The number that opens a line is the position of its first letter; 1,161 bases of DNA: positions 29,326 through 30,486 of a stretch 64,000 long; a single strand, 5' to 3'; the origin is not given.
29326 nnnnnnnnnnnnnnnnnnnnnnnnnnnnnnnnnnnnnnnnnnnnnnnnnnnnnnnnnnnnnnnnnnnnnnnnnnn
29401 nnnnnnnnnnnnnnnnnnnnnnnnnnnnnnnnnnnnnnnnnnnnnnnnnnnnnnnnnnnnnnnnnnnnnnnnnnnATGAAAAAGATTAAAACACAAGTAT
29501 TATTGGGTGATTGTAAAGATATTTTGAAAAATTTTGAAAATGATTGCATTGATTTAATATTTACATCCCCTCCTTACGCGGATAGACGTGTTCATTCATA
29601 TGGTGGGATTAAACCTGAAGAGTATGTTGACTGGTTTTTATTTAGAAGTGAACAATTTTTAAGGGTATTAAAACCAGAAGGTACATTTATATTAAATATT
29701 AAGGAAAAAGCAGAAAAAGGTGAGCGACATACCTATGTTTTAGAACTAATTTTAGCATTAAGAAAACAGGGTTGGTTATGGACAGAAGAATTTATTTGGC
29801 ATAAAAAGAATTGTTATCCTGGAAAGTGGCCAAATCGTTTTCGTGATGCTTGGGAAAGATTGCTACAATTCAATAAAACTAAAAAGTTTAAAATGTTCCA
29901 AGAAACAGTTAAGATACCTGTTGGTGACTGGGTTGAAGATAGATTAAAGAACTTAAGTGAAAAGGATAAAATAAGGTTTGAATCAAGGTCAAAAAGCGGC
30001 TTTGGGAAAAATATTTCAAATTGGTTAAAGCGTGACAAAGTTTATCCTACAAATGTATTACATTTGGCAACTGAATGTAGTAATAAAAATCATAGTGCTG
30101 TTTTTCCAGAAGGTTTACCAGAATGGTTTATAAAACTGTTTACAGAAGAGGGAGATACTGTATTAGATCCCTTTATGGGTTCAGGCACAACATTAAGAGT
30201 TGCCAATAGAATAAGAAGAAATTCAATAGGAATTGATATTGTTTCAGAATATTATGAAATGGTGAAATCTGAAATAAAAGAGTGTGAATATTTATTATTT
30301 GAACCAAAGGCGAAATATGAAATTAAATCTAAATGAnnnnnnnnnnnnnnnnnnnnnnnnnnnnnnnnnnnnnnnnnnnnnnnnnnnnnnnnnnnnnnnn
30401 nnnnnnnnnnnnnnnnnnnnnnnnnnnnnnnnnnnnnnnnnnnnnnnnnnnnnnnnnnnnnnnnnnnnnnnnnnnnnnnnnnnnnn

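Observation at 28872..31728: AT-rich (about 30% GC) five-gene island: beta-class N6/N4 MTase plus two paralogous PD-(D/E)XK proteins plus two small proteins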

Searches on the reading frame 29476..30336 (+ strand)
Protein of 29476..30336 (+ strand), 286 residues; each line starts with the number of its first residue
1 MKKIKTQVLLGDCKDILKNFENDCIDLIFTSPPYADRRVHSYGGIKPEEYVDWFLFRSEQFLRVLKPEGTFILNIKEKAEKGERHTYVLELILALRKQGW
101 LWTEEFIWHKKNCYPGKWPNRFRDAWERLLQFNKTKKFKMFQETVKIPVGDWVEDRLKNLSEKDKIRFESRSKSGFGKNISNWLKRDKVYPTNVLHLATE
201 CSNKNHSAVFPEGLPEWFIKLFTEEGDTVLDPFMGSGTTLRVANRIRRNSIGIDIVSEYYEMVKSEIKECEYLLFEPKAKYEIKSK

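Call 3: search_protein_families(library=pfam, proteins=[window:29476-30336:+], max_evalue=0.1)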
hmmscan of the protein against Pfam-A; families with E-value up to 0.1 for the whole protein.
window:29476-30336:+ (286 aa): 5 families
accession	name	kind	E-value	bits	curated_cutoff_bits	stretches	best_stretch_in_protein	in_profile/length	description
PF01555.25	N6_N4_Mtase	-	7.5e-44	150.7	26.7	1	25-264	1-220/221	DNA methylase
PF02086.21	MethyltransfD12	-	0.0047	17.1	22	1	216-278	10-74/253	D12 class N6 adenine-specific DNA methyltransferase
PF03602.21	Cons_hypoth95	-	0.039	14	24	0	8-38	95-127/182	Conserved hypothetical protein 95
PF09445.16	Methyltransf_15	-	0.059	13.4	22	0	7-34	52-81/165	RNA cap guanine-N2 methyltransferase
PF02353.26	CMAS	-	0.086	12.6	27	0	220-271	57-109/273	Mycolic acid cyclopropane synthetase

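Call 4: search_protein_families(library=ncbifam, proteins=[window:29476-30336:+], max_evalue=0.1)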
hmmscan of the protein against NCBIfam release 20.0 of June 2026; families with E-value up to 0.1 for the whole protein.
window:29476-30336:+ (286 aa): 5 families
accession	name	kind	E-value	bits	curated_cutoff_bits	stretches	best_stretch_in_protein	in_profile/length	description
NF050803.1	DnaMtaseCcrMCaul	equivalog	1.1e-20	73.9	830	2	198-273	178-253/350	adenine-specific DNA-methyltransferase CcrM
NF008572.0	PRK11524.1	equivalog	1.3e-19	70.5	292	2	203-267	192-256/294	adenine-specific DNA-methyltransferase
NF010253.0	PRK13699.1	subfamily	2.2e-13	50.4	244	2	203-268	141-206/226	DNA methyltransferase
TIGR01177.1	TIGR01177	hypoth_equivalog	0.0003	20.2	316.55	1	224-257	181-214/330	TIGR01177 family methyltransferase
NF040721.1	Trm14_Arch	equivalog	0.014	14.6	280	0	224-257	190-222/370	tRNA (guanine(6)-N2)-methyltransferase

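Call 58: search_solved_structures(query=window:29476-30336:+, max_evalue=0.001, show_alignments=1)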
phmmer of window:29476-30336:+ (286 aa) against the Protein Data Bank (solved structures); distinct sequences matched with E-value up to 0.001: 12.
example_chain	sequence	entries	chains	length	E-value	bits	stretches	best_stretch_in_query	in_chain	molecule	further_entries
1boo_A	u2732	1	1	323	1.5e-28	102.8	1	8-260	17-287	PROTEIN (N-4 CYTOSINE-SPECIFIC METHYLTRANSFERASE PVU II)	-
2zie_A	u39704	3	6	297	1.2e-15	60.4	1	202-266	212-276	Putative modification methylase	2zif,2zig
8s9n_A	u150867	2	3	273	9.4e-14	54.2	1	192-265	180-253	DNA cytosine-N4 methyltransferase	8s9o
8s9m_A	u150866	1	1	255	1e-13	54.1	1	192-265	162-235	DNA cytosine-N4 methyltransferase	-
6pbd_A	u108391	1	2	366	2.4e-12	49.6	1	203-269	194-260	Modification methylase CcrMI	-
1g60_A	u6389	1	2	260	8.5e-12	47.8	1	12-264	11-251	Adenine-specific Methyltransferase MboIIA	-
1eg2_A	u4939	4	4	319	1.5e-11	46.9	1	11-262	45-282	MODIFICATION METHYLASE RSRI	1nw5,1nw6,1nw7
1nw8_A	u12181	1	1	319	1.7e-11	46.8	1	11-262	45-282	MODIFICATION METHYLASE RSRI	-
5hek_A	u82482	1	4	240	4.2e-09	38.9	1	211-267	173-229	Adenine specific DNA methyltransferase (DpnA)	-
5hfj_A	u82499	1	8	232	4.4e-09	38.9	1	210-266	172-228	Adenine specific DNA methyltransferase (DpnA)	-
9c3u_A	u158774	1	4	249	7.5e-06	28.3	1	22-262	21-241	Methyltransferase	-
8urk_A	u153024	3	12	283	1.1e-05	27.7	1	22-262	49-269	Methyltransferase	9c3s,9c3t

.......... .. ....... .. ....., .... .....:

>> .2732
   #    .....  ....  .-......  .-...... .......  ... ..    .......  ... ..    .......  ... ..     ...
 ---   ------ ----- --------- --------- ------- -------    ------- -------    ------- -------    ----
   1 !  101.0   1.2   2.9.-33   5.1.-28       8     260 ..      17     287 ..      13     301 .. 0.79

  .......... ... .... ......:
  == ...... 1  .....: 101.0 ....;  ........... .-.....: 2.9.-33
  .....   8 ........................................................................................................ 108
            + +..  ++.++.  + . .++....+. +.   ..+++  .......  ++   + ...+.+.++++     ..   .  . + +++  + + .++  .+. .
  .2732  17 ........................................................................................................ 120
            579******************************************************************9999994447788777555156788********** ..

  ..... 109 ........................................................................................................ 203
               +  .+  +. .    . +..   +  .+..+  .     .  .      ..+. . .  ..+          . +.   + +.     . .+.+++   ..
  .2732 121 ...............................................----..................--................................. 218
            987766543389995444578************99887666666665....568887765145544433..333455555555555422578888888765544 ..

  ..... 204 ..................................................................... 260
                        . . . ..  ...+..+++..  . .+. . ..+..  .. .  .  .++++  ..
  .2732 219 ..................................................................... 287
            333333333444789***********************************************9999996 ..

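Call 62: search_protein_families(library=padloc, proteins=[window:29476-30336:+], max_evalue=1)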
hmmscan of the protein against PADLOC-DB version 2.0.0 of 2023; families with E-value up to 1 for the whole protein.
window:29476-30336:+ (286 aa): 75 families (the best 25 are shown)
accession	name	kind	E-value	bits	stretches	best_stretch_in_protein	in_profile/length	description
PDLC03387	MTase_II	-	1.3e-46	157.1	2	91-268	131-276/289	Type II methyltransferase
PDLC03353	MTase_II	-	1e-42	144.5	1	4-268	8-251/260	Type II methyltransferase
PDLC03371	MTase_II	-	1.7e-35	120.8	1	3-270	8-255/260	Type II methyltransferase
PDLC03323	MTase_II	-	5.1e-31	106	1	7-260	16-287/330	Type II methyltransferase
PDLC03299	MTase_II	-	5.8e-29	99.5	1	5-270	14-260/296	Type II methyltransferase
PDLC03350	MTase_II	-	1e-28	98.7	1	6-269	57-297/312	Type II methyltransferase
PDLC03252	MTase_II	-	6.1e-25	86.3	3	194-265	280-351/365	Type II methyltransferase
PDLC03260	MTase_II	-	5.2e-22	76.2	2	200-267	240-307/349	Type II methyltransferase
PDLC03216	MTase_II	-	2.4e-21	74.1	3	202-271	190-259/364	Type II methyltransferase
PDLC03714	oMTase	-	4.2e-21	73.6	1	11-269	9-259/279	orphan methyltransferase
PDLC03230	MTase_II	-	1.3e-19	68.8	1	6-263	36-278/360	Type II methyltransferase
PDLC03303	MTase_II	-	3e-19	67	2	4-138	2-145/668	Type II methyltransferase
PDLC03738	oMTase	-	2.3e-18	64.1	3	197-273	195-271/376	orphan methyltransferase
PDLC03336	MTase_II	-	2.6e-18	64.3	2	153-260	298-403/421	Type II methyltransferase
PDLC03265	MTase_II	-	3e-18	64.3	2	8-73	27-96/333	Type II methyltransferase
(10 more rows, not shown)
